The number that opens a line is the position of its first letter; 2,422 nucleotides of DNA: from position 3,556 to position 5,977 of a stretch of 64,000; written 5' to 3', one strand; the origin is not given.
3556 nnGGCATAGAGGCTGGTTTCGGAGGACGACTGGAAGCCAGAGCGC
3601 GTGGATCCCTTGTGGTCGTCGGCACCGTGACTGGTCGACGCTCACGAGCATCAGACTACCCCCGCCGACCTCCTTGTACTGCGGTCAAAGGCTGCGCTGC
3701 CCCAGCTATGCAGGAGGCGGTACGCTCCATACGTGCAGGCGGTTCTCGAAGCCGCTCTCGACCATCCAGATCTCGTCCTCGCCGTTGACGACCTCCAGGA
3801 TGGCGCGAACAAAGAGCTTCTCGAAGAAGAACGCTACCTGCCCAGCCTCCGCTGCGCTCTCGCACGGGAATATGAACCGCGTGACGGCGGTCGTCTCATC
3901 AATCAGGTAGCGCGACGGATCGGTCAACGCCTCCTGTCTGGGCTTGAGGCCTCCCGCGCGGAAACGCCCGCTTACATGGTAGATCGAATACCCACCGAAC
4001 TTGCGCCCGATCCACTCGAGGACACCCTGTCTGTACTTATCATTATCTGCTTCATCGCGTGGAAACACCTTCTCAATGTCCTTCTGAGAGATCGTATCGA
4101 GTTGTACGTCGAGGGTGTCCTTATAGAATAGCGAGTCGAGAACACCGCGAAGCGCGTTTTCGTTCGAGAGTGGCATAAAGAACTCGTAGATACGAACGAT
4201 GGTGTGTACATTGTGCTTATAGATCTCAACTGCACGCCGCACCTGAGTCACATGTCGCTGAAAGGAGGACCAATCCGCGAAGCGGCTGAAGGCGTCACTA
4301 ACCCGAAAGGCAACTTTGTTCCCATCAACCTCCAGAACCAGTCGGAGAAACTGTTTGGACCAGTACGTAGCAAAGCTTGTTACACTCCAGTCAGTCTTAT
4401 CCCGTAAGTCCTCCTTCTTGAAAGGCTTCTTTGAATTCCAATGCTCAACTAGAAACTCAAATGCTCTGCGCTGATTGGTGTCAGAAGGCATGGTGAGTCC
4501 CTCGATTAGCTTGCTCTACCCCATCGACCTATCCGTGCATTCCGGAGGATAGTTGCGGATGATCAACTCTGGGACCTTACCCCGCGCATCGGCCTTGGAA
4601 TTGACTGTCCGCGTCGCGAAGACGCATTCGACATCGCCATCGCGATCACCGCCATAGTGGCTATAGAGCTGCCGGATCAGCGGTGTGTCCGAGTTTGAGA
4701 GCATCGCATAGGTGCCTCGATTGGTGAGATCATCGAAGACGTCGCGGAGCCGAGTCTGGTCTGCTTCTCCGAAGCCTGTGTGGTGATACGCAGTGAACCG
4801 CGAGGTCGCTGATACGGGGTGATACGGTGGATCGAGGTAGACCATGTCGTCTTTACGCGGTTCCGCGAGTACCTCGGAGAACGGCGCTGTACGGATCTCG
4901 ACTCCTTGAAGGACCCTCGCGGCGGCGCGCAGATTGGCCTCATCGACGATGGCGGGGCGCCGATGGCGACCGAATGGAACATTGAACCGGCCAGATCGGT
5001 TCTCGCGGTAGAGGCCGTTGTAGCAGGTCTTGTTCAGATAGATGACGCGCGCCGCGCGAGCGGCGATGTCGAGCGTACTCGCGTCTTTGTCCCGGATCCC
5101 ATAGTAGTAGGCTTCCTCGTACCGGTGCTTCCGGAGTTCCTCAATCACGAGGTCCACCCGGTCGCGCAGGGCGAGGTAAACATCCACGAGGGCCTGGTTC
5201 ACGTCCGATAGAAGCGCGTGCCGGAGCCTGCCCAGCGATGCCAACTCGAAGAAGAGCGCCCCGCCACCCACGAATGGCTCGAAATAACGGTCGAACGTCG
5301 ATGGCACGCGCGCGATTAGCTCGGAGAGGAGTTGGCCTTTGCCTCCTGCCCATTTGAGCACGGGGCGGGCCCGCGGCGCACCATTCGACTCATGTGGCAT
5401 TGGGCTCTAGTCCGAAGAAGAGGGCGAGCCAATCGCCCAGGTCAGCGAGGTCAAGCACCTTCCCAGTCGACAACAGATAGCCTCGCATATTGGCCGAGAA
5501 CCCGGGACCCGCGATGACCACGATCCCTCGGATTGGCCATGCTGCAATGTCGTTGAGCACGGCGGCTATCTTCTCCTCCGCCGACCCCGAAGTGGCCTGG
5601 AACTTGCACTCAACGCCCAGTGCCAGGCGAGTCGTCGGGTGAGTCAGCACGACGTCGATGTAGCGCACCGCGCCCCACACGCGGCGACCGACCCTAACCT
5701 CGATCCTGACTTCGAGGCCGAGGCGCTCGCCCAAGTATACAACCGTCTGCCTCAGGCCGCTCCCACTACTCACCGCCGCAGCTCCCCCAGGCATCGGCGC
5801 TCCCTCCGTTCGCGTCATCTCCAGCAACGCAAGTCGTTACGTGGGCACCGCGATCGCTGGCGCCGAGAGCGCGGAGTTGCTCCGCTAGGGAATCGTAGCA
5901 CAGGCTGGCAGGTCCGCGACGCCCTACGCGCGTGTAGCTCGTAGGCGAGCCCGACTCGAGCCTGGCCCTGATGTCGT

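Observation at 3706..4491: Orphan 261-aa protein with the lowest GC in the window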

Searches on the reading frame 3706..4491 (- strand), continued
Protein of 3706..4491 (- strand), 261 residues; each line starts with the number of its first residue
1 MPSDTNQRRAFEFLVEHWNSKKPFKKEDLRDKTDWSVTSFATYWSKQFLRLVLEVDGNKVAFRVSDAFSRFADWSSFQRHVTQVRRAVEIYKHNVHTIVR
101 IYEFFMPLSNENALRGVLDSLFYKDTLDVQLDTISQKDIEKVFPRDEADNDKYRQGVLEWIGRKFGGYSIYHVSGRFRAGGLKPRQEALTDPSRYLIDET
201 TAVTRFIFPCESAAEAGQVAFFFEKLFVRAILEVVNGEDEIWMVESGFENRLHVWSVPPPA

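Call 94: search_protein_families(library=pfam, proteins=[L015:136-951:+, L015:1101-1763:+, L016:6425-7465:+, L017:8969-9730:+, L017:6465-7391:-, L045:5670-6773:-, L045:6904-7434:+, L041:8896-10218:-, L098:6270-6779:+, L019:9337-10185:+], max_evalue=0.001)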
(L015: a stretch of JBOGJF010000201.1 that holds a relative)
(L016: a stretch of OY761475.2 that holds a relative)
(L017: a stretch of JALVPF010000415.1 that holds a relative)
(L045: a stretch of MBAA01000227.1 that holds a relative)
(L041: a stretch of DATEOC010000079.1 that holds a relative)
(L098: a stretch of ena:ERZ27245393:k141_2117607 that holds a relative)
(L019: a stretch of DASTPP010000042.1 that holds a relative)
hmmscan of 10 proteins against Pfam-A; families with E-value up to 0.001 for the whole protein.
L015:136-951:+ (271 aa): 1 family
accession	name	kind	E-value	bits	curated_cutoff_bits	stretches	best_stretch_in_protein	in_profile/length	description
PF13020.12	NOV_C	-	3.8e-06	27.3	22.1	1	165-226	2-65/91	Protein NO VEIN, C-terminal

L015:1101-1763:+ (220 aa): 0 families

L016:6425-7465:+ (346 aa): 1 family
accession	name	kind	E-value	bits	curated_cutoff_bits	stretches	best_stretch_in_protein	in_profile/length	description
PF08843.17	AbiEii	-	1.1e-06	29.2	22.5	1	136-258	17-166/238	Nucleotidyl transferase AbiEii toxin, Type IV TA system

L017:8969-9730:+ (253 aa): 1 family
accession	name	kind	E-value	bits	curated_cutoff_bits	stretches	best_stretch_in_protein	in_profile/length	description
PF14487.12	DarT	-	1.7e-58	198.1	22.5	1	42-253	1-201/201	ssDNA thymidine ADP-ribosyltransferase, DarT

L017:6465-7391:- (308 aa): 0 families

L045:5670-6773:- (367 aa): 1 family
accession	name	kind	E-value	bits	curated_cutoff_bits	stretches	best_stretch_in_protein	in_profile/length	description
PF01555.25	N6_N4_Mtase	-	1.4e-36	127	26.7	1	35-256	1-213/221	DNA methylase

L045:6904-7434:+ (176 aa): 0 families

L041:8896-10218:- (440 aa): 2 families
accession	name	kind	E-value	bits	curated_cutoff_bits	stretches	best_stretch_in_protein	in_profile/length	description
PF01555.25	N6_N4_Mtase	-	3.5e-66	223.8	26.7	1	32-329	1-221/221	DNA methylase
PF18755.6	RAMA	-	2.6e-14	53.5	35.2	1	346-438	10-102/107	Restriction Enzyme Adenine Methylase Associated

L098:6270-6779:+ (169 aa): 2 families
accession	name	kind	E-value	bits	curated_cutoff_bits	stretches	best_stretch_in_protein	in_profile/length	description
PF13384.12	HTH_23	-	0.00015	21.9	24.6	0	88-122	8-42/50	Homeodomain-like domain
PF08281.18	Sigma70_r4_2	-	0.00034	20.6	25.7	0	89-119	17-48/54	Sigma-70, region 4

L019:9337-10185:+ (282 aa): 1 family
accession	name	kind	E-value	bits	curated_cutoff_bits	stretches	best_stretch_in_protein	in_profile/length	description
PF02086.21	MethyltransfD12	-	1.1e-59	202.6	22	1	25-262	1-251/253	D12 class N6 adenine-specific DNA methyltransferase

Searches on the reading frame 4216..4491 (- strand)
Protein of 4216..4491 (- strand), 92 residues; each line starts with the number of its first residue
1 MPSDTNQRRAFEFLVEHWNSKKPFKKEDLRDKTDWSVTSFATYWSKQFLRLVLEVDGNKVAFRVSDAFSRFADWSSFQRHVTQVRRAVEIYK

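Call 64: predict_structure(alignment_id=A4)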
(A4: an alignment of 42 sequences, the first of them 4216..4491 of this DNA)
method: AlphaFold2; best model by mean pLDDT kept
length: 92 residues; sequences in the alignment: 42
mean_pLDDT: 86.6   pTM: 0.76
mean pLDDT of the five models: 86.6, 85.3, 85.0, 85.0, 84.9
residues with pLDDT >= 90: 67; 70-90: 13; 50-70: 4; < 50: 8
segments of 3 or more residues with pLDDT < 50: 86-92
pLDDT, mean of each block of 10 residues (from residue 1): 82 96 95 92 91 89 95 91 58 38
secondary structure, 60 per line:
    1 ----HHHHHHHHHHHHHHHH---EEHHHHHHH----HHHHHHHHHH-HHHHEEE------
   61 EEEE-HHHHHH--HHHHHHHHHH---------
elements in order: H5-20 H26-32 H37-46 H48-51 E52-54 E61-64 H66-71 H74-83

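Call 67: fold_search(model_id=the predicted structure, library=pdb)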
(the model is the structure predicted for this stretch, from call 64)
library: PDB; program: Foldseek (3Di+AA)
matches with E <= 10: 1100; with E <= 0.001: 0
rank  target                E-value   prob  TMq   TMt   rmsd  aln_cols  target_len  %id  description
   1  5k5q_C                4.7e-02  0.91  0.46  0.47   7.4        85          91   15  Structure of AspA-DNA complex: novel centromere bindng protein-centromere complex (released 2016-06-01)
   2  2d1h_B                4.7e-02  0.89  0.43  0.41   6.9        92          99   17  Crystal structure of ST1889 protein from thermoacidophilic archaeon Sulfolobus tokodaii (released 2006-09-05)
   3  6pcp_B                5.0e-02  0.95  0.49  0.36   6.8        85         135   14  Mechanism for regulation of DNA binding of Bordetella bronchiseptica BpsR by 6-hydroxynicotinic acid (released 2019-11-06)
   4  5k5q_B                7.3e-02  0.87  0.46  0.46   7.8        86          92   15  Structure of AspA-DNA complex: novel centromere bindng protein-centromere complex (released 2016-06-01)
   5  4qi0_B                7.3e-02  0.82  0.46  0.30   6.9       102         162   10  X-ray structure of the ROQ domain from murine Roquin-1 (released 2014-07-16)
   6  4zlc_B                8.9e-02  0.92  0.50  0.35   3.9        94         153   12  Crystal structure of the ROQ domain of human Roquin-2 (released 2015-08-19)
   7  5k5q_A                9.5e-02  0.84  0.46  0.48   8.1        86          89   15  Structure of AspA-DNA complex: novel centromere bindng protein-centromere complex (released 2016-06-01)
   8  4qi2_C                9.5e-02  0.77  0.45  0.31   7.1       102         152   10  X-ray structure of the ROQ domain from murine Roquin-1 in complex with a 23-mer Tnf-CDE RNA (released 2014-07-16)
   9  2qvo                  9.5e-02  0.75  0.43  0.44   8.1        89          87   15  Crystal structure of AF1382 from Archaeoglobus fulgidus (released 2007-09-04)
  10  2rdp                  1.0e-01  0.89  0.52  0.37  10.7        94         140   15  The structure of a MarR family protein from Bacillus stearothermophilus (released 2007-11-13)
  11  9ln6_A                1.0e-01  0.89  0.42  0.06   3.8        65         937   12  Structure of human NLRP14-UHRF1 complex (released 2026-03-18)
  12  4rbr_A                1.0e-01  0.84  0.47  0.36   6.1        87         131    7  Crystal structure of Repressor of Toxin (Rot), a central regulator of Staphylococcus aureus virulence (released 2014-11-05)
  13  3rpu_H                1.0e-01  0.72  0.44  0.25   7.4       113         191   13  Crystal structure of the MukE-MukF complex (released 2012-03-14)
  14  4rs8_B                1.1e-01  0.84  0.46  0.50   7.0        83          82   16  Apo structure of novel pNOB8 plasmid centromere binding protein (released 2015-09-16)
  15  6tqa_B                1.1e-01  0.66  0.44  0.31   7.1       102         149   11  X-ray structure of Roquin ROQ domain in complex with a UCP3 CDE2 SL RNA motif (released 2020-05-27)
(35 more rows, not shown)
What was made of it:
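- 4237..4491 (-): N-terminal winged-helix domain (residues 1-85). The recognition helix is residues 37-51, with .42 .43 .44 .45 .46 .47 nearly invariant in methylase-linked members. Foldseek hits are all winged-helix proteins (call 67).
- On Winged helix-turn-helix DNA-binding domain (N-terminal 85 aa): All of the top 50 Foldseek PDB hits are winged-helix proteins, though weakly (E 0.05-0.2, TM 0.4-0.5; call 67).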

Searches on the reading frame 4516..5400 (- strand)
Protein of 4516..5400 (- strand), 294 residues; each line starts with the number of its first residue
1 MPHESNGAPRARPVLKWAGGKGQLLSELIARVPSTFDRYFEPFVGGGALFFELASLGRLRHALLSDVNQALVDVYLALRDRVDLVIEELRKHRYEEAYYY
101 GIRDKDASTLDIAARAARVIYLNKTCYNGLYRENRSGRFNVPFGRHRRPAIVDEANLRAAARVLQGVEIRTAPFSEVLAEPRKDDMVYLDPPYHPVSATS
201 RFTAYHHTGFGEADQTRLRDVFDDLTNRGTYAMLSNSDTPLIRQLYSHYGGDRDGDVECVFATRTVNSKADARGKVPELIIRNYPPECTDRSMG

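Call 6: search_protein_families(library=pfam, proteins=[window:4516-5400:-], max_evalue=1)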
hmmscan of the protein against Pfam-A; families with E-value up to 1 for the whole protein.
window:4516-5400:- (294 aa): 2 families
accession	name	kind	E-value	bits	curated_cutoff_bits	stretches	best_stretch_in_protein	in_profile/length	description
PF02086.21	MethyltransfD12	-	1.1e-58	199.3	22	1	17-248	1-241/253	D12 class N6 adenine-specific DNA methyltransferase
PF03602.21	Cons_hypoth95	-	0.009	16.1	24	1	179-198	106-128/182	Conserved hypothetical protein 95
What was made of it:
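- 4516..5400 (-): DpnM-like Dam-family N6-adenine DNA methyltransferase (294 aa, DPPY motif). It probably methylates GATC. PF02086 1.1e-58 (call 6).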

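Call 7: search_protein_families(library=ncbifam, proteins=[window:4516-5400:-], max_evalue=1)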
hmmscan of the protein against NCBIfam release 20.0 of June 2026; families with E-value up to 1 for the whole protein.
window:4516-5400:- (294 aa): 4 families
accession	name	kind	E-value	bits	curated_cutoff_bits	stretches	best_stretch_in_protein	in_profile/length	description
TIGR00571.1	dam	subfamily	1e-82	277.8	114.85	1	12-283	2-267/267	Dam family site-specific DNA-(adenine-N6)-methyltransferase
NF008152.0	PRK10904.1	equivalog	1.9e-48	165.2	441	1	11-280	4-265/271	adenine-specific DNA-methyltransferase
NF051865.1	antisigmaTNepR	equivalog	0.087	12.7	100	0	145-185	10-46/61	anti-sigma T factor NepR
NF002571.1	PRK02220.1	equivalog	0.11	12.5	55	1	61-95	18-52/61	2-hydroxymuconate tautomerase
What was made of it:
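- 4516..5400 (-): TIGR00571 277.8 bits (call 7).
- Checked: A D12/Dam methyltransferase lies directly upstream on the same strand (4516..5400; PF02086 1.1e-58, TIGR00571 1e-82; calls 6, 7).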

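Call 9: search_protein_families(library=padloc, proteins=[window:4516-5400:-], max_evalue=1)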
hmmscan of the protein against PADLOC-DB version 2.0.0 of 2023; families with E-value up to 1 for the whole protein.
window:4516-5400:- (294 aa): 22 families
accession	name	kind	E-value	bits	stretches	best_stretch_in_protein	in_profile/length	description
PDLC03294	MTase_II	-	1.2e-90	301.9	1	11-284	4-271/272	Type II methyltransferase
PDLC03735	oMTase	-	7.8e-89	295.8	1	11-285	7-283/284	orphan methyltransferase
PDLC03261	MTase_II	-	1.3e-70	236.5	1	9-250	22-260/643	Type II methyltransferase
PDLC03266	MTase_II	-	5.5e-62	207.8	1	11-261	14-265/285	Type II methyltransferase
PDLC03729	oMTase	-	9.3e-61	203.7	1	11-280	4-265/275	orphan methyltransferase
PDLC03247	MTase_II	-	8.3e-34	115.1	1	14-285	5-266/282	Type II methyltransferase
PDLC03344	MTase_II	-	1.5e-23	81.4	1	12-153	4-147/154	Type II methyltransferase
PDLC03264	MTase_II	-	2.3e-19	67.8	1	13-226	13-228/306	Type II methyltransferase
PDLC03302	MTase_II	-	9.1e-17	59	1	13-196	361-545/626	Type II methyltransferase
PDLC03383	MTase_II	-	3.5e-16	57.5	2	122-236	148-260/318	Type II methyltransferase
PDLC03349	MTase_II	-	2e-15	54.7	2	97-226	172-303/374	Type II methyltransferase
PDLC03253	MTase_II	-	9e-14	49.8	1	12-246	4-223/253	Type II methyltransferase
PDLC03341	MTase_II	-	9.1e-14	49.7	1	2-199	6-208/316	Type II methyltransferase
PDLC03244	MTase_II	-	3.7e-12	43.9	1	12-200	28-217/295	Type II methyltransferase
PDLC03717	oMTase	-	7.3e-11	40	1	15-198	6-189/285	orphan methyltransferase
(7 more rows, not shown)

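Call 10: search_protein_families(library=phrogs, proteins=[window:4516-5400:-], max_evalue=1)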
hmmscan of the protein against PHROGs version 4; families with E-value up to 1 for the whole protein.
window:4516-5400:- (294 aa): 7 families
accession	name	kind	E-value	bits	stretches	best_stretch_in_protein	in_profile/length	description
phrog_56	-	other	6.3e-70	238.2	1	11-286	61-325/647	DNA methyltransferase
phrog_116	-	other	1.4e-40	140.3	1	11-277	510-771/779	DNA methyltransferase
phrog_26700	-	unknown function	1.4e-36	127.1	1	12-287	7-279/552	-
phrog_1996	-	other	1.7e-16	61.5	1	150-286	20-143/150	DNA methyltransferase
phrog_23217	-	unknown function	2.4e-05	25.5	1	12-106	4-94/109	-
phrog_13242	-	unknown function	0.00011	22.3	1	7-196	21-200/450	-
phrog_29090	-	unknown function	0.006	17.6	1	76-147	13-82/139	-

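Call 73: search_solved_structures(query=window:4516-5400:-, max_evalue=1e-10, show_alignments=3)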
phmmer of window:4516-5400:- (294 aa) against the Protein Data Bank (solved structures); distinct sequences matched with E-value up to 1e-10: 7.
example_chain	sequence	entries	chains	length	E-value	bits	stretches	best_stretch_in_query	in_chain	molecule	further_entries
2dpm_A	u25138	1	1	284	1.5e-66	227.9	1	12-285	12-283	PROTEIN (ADENINE-SPECIFIC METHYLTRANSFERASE DPNII 1)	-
4rtj_A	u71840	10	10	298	2.9e-39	138.4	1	10-284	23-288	DNA adenine methylase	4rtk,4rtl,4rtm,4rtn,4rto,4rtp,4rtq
4gbe_D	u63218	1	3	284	3.7e-39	138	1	8-284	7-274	DNA adenine methylase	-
2g1p_A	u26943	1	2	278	4.1e-39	137.9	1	11-284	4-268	DNA adenine methylase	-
2ore_D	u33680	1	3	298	5.2e-39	137.5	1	10-284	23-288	DNA adenine methylase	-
4gol_D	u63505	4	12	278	7.5e-39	137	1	11-284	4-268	DNA adenine methylase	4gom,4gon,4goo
7m6b_B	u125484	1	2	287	2e-15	60.2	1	12-255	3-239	Site-specific DNA-methyltransferase (adenine-specific)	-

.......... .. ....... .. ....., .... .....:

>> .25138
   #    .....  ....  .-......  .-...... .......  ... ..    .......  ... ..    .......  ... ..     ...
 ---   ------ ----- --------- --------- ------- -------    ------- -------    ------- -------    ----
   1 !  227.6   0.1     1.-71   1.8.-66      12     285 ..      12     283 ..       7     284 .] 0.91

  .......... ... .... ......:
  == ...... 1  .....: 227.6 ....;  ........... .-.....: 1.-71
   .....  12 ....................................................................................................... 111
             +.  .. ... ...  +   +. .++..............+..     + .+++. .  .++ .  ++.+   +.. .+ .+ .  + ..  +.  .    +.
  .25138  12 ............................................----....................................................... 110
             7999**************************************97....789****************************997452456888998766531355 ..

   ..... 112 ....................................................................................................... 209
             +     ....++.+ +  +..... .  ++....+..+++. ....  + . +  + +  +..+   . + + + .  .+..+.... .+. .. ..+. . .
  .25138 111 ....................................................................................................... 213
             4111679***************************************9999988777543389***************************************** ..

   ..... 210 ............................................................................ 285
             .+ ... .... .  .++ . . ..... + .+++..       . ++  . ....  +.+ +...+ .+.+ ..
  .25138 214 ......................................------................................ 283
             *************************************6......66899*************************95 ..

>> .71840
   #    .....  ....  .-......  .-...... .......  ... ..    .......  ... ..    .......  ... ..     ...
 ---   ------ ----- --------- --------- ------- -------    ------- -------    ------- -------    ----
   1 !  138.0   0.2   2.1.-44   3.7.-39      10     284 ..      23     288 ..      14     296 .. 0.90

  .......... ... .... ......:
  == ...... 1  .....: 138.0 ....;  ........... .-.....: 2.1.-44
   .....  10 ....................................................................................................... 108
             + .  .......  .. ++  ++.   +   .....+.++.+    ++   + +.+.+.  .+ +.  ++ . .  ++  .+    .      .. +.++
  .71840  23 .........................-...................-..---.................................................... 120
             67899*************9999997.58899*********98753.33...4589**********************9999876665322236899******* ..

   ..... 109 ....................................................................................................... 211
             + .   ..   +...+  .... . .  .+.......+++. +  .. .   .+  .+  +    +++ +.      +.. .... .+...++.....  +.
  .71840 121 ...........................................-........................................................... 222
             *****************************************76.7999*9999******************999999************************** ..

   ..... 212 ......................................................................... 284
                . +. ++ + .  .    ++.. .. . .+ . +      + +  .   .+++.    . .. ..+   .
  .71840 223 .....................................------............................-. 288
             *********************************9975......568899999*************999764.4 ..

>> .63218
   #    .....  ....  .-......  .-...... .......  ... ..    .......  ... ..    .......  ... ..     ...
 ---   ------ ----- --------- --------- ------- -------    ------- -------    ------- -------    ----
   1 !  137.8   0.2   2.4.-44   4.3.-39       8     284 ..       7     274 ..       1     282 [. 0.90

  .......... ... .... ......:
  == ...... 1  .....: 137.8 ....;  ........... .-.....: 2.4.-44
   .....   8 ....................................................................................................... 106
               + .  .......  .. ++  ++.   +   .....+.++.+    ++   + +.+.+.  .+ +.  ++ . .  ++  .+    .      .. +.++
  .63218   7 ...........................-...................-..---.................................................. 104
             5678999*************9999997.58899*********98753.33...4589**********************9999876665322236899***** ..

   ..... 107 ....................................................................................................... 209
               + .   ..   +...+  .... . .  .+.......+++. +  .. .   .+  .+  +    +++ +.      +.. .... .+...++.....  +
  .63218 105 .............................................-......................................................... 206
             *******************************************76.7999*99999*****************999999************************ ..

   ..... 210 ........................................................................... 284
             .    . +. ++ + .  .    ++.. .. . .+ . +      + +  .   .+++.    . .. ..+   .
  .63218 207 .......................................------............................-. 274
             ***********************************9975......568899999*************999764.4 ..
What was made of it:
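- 4516..5400 (-): The best solved structure is DpnM, 2dpm, at 1.5e-66, followed by E. coli Dam (call 73).
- Closest known: DpnII / MboI / LlaDCHI-type GATC restriction-modification systems. Same: The window's methylase is most similar to DpnM (2dpm, 1.5e-66; call 73).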

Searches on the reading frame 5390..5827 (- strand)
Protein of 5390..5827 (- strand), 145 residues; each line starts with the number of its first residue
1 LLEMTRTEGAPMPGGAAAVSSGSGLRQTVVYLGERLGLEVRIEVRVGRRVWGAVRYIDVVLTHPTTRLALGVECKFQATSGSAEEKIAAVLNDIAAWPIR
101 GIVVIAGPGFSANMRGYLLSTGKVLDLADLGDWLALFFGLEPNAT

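Call 6: search_protein_families(library=pfam, proteins=[window:5390-5827:-], max_evalue=1)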
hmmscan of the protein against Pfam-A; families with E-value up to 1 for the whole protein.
window:5390-5827:- (145 aa): 4 families
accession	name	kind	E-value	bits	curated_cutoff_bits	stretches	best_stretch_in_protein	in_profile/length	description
PF20472.4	PDDEXK_11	-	2.7e-17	63.3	23.7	1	39-116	33-111/145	PD-(D/E)XK nuclease superfamily domain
PF03008.20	DUF234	-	0.1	13.4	22.5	1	49-85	62-98/100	Archaea bacterial proteins of unknown function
PF18741.7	MTES_1575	-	0.17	12.4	38.2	1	47-85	17-55/96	REase_MTES_1575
PF24447.1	RE_BanI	-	0.33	10.3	28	1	14-86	198-274/338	Type II restriction enzyme BanI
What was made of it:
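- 5390..5794 (-): Small PD-(D/E)XK nuclease (134 aa, PF20472 PDDEXK_11). It is the first gene of the cassette and overlaps the methylase start by 11 nt. Pfam 2.7e-17 (call 6).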

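Call 7: search_protein_families(library=ncbifam, proteins=[window:5390-5827:-], max_evalue=1)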
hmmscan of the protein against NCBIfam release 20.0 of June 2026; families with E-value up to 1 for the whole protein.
window:5390-5827:- (145 aa): 1 family
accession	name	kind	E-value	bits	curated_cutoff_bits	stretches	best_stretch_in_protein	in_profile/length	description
NF010330.0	PRK13763.1-5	equivalog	0.026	14.2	376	1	92-133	87-128/220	putative RNA-processing protein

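Call 9: search_protein_families(library=padloc, proteins=[window:5390-5827:-], max_evalue=1)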
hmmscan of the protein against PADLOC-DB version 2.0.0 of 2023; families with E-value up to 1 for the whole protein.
window:5390-5827:- (145 aa): 0 families

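Call 10: search_protein_families(library=phrogs, proteins=[window:5390-5827:-], max_evalue=1)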
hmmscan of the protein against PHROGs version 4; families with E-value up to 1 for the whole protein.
window:5390-5827:- (145 aa): 0 families
